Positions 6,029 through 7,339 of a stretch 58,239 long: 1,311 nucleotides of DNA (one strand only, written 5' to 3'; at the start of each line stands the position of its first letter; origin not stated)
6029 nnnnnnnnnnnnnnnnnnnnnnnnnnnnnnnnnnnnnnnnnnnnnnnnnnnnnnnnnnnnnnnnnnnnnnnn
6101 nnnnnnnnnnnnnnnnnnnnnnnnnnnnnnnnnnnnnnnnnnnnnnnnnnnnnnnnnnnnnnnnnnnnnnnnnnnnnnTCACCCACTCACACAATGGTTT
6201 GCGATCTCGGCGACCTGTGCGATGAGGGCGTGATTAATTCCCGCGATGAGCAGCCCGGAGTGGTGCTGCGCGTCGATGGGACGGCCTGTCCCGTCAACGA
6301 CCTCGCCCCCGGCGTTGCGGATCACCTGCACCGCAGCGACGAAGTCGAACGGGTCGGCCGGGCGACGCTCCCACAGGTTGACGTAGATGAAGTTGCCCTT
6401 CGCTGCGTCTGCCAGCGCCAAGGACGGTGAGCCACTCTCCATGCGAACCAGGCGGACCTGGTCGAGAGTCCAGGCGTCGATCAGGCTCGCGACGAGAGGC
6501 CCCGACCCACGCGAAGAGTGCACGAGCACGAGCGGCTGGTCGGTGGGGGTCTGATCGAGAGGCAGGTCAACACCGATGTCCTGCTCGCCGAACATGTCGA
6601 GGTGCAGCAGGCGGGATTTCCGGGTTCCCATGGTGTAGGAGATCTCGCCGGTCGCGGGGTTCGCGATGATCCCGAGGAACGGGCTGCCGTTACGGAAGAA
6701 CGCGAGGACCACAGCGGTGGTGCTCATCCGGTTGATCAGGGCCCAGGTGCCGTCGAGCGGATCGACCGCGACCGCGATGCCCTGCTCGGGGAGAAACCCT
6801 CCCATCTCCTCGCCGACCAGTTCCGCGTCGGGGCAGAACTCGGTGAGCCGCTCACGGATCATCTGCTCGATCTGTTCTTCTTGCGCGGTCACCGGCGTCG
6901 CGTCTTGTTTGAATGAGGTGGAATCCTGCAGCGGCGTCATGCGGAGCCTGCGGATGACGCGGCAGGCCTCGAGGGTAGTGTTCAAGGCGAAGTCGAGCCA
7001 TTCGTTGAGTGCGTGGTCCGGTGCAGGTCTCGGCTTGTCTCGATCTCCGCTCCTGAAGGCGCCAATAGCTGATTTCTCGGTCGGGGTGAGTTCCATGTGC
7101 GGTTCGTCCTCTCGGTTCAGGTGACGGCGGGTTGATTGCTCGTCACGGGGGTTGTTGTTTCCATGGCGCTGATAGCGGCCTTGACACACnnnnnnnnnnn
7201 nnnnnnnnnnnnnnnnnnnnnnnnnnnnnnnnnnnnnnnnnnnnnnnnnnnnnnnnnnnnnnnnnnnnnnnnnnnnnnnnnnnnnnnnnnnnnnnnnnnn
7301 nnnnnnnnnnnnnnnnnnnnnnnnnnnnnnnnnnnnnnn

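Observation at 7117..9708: Unusual tri-domain protein: isochorismatase-like, APH-fold kinase, NUDT9-like Nudix with a degenerate catalytic box, embedded in a partner-switching operon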

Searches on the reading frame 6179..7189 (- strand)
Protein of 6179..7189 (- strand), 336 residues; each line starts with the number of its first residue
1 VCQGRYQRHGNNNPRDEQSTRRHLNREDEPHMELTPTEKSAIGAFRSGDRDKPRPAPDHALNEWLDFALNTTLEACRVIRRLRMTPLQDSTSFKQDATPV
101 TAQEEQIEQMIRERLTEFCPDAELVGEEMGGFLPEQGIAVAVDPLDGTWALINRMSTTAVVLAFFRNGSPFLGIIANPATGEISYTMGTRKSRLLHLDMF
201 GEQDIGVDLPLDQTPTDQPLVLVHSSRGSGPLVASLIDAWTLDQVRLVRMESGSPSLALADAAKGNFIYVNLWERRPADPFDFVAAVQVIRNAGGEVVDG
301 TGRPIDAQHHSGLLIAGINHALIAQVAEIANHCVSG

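Call 3: search_protein_families(library=pfam, proteins=[window:6179-7189:-], max_evalue=0.01)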
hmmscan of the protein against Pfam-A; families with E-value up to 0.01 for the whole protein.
window:6179-7189:- (336 aa): 1 family
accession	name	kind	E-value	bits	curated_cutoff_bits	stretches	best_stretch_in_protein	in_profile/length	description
PF00459.30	Inositol_P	-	1.2e-25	91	27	1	62-328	3-267/271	Inositol monophosphatase family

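Call 4: search_protein_families(library=ncbifam, proteins=[window:6179-7189:-], max_evalue=0.01)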
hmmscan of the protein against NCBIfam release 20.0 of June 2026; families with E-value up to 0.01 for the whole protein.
window:6179-7189:- (336 aa): 7 families
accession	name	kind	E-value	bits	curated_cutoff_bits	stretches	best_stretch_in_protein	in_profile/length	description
TIGR02067.1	his_9_HisN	equivalog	1.6e-20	73.7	275.15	1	89-190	25-126/252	histidinol-phosphatase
TIGR01331.1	bisphos_cysQ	equivalog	2.1e-20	73.4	228.8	1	68-308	5-235/250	3'(2'),5'-bisphosphate nucleotidase CysQ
NF009321.0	PRK12676.1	equivalog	5.1e-14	52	264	1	62-185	5-130/264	bifunctional fructose-bisphosphatase/inositol-phosphate phosphatase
NF008027.1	PRK10757.1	equivalog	2.7e-10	39.6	332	1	65-329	5-257/267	inositol-1-monophosphatase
NF008182.0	PRK10931.1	equivalog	1.5e-09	37.3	379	1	91-316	28-239/246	3'(2'),5'-bisphosphate nucleotidase CysQ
TIGR01330.1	bisphos_HAL2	equivalog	1.3e-07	30.8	267.05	0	139-180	136-176/359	3'(2'),5'-bisphosphate nucleotidase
NF010678.0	PRK14076.1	equivalog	0.007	15.3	493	0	96-308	38-259/570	bifunctional NADP phosphatase/NAD kinase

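Call 39: search_solved_structures(query=window:6179-7189:-, max_evalue=0.001)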
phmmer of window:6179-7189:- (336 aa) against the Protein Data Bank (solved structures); distinct sequences matched with E-value up to 0.001: 35.
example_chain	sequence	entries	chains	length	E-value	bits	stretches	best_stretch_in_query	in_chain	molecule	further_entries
4n81_A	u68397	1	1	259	1.8e-13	53.3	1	76-179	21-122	Inositol monophosphatase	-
5eq7_A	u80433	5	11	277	2.3e-12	49.7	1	55-182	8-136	Inositol monophosphatase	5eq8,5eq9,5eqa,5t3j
2p3n_A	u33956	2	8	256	7.3e-12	48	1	79-186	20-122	Inositol-1-monophosphatase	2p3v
5yht_A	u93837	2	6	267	5.9e-10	41.8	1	77-180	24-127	Histidinol-phosphatase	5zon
4hxv_A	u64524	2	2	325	6.1e-10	41.7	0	132-324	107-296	3'(2'),5'-bisphosphate nucleotidase, putative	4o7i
5zhh_A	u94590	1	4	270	2.3e-09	39.8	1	61-183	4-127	Inositol-1-monophosphatase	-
2czh_A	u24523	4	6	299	2.8e-08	36.2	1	63-310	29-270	Inositol monophosphatase 2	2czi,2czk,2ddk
2fvz_A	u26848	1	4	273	3.6e-08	35.9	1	67-310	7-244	Inositol monophosphatase 2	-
2pcr_A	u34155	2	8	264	1.9e-07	33.5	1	92-179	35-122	Inositol-1-monophosphatase | Fructose-1,6-bisphosphatase/inositol-1-monophosphatase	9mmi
9vep_A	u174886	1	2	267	4.3e-07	32.4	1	64-317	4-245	Inositol-1-monophosphatase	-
6tqn_T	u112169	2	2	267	4.5e-07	32.3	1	60-184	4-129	Inositol monophosphatase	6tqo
6ib7_A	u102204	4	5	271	4.6e-07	32.3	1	60-184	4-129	Inositol-1-monophosphatase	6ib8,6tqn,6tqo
3t0j_A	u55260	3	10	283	5.3e-07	32.1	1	98-316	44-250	Inositol monophosphatase family protein | Inositol monophosphatase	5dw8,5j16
5i3s_A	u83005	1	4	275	5.7e-07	32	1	99-316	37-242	Inositol monophosphatase family protein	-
1xi6_A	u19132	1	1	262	6.3e-07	31.8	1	105-310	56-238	extragenic suppressor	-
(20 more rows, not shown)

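Call 60: search_protein_families(library=padloc, proteins=[window:6179-7189:-], max_evalue=0.001)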
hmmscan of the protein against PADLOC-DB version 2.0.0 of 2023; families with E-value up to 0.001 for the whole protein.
window:6179-7189:- (336 aa): 0 families
